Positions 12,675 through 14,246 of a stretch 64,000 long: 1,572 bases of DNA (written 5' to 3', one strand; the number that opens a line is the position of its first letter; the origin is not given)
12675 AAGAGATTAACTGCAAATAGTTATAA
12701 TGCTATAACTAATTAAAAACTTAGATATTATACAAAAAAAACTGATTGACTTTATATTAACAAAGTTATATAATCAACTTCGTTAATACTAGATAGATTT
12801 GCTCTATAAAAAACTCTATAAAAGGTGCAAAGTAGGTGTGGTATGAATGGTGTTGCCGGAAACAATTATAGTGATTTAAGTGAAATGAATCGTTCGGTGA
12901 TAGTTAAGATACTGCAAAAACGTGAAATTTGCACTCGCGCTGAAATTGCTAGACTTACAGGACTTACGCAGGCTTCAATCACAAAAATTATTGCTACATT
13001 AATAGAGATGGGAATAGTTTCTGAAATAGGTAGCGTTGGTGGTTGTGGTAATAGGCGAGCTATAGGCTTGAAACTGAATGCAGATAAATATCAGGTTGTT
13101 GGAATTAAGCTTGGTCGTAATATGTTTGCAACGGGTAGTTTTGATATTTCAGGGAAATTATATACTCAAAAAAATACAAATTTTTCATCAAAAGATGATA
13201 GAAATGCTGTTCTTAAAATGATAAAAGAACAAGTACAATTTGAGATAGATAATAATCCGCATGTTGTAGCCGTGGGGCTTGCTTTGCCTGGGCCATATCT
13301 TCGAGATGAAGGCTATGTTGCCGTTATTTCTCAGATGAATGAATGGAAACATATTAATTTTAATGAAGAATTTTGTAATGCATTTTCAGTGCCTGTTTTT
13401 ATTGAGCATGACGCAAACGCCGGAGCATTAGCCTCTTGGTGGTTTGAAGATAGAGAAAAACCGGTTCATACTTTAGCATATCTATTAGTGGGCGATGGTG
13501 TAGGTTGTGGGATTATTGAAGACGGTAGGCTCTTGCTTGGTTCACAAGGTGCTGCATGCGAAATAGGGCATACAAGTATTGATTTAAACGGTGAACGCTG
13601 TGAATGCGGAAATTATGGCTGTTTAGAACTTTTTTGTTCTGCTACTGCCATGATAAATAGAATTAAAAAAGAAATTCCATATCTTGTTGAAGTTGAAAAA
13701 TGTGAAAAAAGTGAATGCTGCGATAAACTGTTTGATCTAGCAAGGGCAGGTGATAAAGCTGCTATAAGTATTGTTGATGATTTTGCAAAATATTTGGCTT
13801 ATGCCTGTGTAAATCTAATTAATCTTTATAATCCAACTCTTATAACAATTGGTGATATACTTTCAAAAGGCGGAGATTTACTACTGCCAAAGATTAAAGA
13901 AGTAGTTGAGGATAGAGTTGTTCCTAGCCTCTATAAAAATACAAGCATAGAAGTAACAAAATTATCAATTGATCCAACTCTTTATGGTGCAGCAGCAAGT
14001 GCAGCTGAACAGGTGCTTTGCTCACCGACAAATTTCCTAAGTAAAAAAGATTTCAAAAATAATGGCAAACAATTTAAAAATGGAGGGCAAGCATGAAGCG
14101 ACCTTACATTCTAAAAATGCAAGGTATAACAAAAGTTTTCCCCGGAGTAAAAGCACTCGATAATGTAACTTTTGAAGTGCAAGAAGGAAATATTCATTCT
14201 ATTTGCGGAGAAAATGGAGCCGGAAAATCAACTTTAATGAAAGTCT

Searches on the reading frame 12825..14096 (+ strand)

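Call 10: search_protein_families(library=pfam, proteins=[window:12825-14096:+], max_evalue=0.001)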
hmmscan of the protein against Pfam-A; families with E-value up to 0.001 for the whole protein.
window:12825-14096:+ (423 aa): 4 families
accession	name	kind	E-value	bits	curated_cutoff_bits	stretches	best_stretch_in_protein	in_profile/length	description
PF00480.26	ROK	-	1.9e-52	179.1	22.9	1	92-393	2-291/294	ROK family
PF13412.12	HTH_24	-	4.9e-05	23.3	21.9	1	26-65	8-47/48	Winged helix-turn-helix DNA-binding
PF09339.16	HTH_IclR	-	0.00063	19.9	22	0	37-66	20-49/52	IclR helix-turn-helix domain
PF01022.26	HTH_5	-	0.00089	19.5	22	0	22-66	3-46/47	Bacterial regulatory protein, arsR family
